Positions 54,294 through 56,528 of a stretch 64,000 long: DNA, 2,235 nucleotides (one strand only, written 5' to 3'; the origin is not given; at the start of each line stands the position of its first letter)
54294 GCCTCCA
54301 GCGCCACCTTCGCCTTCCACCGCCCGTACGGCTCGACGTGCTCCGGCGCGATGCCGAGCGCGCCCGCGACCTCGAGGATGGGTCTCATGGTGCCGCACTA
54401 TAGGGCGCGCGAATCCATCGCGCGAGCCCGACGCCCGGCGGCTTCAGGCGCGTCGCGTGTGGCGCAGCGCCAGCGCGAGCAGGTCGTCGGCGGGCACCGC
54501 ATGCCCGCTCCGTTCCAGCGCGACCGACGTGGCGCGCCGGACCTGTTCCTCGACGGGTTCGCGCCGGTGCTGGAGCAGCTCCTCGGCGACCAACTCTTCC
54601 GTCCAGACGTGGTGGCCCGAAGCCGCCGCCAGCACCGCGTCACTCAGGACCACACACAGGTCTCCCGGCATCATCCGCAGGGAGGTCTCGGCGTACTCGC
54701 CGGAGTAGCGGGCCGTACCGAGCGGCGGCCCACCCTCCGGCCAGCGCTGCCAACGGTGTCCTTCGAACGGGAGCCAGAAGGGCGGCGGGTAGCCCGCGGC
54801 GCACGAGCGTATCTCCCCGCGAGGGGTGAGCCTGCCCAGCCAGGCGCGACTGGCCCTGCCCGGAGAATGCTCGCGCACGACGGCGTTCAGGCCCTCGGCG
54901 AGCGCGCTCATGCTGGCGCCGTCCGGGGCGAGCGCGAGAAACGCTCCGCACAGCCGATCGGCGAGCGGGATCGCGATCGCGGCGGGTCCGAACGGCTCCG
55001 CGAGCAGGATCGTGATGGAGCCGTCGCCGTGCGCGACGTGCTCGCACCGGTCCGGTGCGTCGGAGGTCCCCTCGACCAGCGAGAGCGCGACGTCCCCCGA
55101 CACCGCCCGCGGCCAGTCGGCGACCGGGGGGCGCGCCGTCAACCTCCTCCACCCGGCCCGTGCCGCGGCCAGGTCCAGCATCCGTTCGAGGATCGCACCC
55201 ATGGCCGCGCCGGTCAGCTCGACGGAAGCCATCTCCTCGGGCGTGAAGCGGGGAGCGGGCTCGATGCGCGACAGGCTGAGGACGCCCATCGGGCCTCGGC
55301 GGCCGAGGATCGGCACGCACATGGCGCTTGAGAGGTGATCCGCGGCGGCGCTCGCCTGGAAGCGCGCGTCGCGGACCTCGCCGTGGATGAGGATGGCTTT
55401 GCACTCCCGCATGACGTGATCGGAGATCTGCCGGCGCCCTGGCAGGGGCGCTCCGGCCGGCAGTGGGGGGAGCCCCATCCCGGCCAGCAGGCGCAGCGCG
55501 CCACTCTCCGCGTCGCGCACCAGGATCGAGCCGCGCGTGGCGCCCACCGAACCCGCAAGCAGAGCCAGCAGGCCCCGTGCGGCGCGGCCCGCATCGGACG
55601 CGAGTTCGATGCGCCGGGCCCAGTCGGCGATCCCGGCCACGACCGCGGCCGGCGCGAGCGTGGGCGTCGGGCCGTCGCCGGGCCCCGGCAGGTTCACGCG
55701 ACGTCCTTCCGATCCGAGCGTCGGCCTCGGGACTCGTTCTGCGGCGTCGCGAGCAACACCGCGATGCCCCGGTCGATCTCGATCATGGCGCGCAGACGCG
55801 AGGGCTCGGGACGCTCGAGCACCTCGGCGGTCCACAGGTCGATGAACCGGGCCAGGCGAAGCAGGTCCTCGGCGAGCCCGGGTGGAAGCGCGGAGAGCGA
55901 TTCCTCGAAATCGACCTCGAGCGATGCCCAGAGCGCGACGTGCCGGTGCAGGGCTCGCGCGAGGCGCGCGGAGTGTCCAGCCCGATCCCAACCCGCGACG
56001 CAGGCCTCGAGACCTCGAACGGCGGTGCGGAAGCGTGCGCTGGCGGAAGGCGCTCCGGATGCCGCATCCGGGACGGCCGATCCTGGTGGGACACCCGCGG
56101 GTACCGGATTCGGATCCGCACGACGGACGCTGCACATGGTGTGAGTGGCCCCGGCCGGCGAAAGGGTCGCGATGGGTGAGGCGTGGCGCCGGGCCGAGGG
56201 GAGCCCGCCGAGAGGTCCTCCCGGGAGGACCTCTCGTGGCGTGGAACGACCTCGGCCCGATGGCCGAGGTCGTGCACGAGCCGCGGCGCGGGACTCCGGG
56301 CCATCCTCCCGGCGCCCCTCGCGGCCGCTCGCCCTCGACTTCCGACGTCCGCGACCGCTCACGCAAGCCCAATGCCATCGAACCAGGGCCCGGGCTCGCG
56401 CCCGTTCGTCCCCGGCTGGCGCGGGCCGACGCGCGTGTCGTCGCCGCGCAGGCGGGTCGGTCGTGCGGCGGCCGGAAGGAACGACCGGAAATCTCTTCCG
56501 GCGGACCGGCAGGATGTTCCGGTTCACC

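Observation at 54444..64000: Self-contained sigma-54 cascade: three bEBPs, three -24/-12 promoters, FlaF-like/pseudo-PP2C output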

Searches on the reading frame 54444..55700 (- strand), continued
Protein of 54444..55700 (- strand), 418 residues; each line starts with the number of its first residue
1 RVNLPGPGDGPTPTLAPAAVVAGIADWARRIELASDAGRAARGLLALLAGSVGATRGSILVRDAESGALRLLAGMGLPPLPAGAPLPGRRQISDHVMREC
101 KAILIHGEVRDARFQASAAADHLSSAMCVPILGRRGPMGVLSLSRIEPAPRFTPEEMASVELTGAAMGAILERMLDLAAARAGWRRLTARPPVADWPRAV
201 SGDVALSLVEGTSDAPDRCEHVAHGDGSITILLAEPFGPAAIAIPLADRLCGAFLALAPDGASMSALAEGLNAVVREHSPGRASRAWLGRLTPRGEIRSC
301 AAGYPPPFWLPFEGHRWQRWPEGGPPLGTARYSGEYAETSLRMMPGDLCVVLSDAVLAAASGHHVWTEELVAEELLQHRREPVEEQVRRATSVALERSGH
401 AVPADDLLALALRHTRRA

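Call 33: find_encoding_contigs(protein=P0006, flank=10000, max_places=3)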
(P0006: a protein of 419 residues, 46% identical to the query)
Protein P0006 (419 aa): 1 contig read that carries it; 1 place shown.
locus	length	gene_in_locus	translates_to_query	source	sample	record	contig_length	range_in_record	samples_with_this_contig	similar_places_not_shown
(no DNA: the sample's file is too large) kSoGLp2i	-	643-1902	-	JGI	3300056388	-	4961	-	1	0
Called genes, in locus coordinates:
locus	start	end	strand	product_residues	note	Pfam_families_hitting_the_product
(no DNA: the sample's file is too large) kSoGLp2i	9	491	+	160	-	PF00072:Response_reg (weak), PF02954:HTH_8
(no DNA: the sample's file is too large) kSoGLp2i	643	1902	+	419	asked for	PF01590:GAF, PF13185:GAF_2, PF13492:GAF_3, PF07228:SpoIIE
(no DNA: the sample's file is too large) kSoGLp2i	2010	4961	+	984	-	?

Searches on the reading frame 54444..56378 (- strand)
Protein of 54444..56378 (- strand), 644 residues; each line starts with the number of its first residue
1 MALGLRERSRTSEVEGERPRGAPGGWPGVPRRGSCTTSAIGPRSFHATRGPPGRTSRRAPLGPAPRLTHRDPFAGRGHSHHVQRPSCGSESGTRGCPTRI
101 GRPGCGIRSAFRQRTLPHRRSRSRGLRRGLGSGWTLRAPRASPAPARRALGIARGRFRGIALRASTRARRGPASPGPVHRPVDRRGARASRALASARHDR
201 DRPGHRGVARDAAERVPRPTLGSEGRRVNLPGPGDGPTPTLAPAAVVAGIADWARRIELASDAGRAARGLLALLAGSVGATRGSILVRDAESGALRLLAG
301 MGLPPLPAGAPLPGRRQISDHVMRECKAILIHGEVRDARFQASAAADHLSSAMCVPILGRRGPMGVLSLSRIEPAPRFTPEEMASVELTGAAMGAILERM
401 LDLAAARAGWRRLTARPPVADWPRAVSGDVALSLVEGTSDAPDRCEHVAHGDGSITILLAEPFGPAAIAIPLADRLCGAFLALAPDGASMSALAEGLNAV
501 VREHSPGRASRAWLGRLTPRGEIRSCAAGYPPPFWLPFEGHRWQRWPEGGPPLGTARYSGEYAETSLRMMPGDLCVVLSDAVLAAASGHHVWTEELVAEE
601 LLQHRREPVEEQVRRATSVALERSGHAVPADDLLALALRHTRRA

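Call 4: search_protein_families(library=pfam, proteins=[window:54444-56378:-], max_evalue=0.01)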
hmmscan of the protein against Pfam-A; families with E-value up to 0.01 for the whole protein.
window:54444-56378:- (644 aa): 4 families
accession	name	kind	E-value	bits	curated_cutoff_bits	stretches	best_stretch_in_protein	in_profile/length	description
PF07228.17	SpoIIE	-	5.4e-15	56.3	25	1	473-640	23-191/192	Stage II sporulation protein E (SpoIIE)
PF01590.32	GAF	-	2.8e-08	34.8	22.4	1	266-393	5-129/133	GAF domain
PF13185.12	GAF_2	-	3.5e-08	34.2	28.6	1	270-398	11-136/136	GAF domain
PF13492.12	GAF_3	-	0.00045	21.1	27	1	270-392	9-122/129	GAF domain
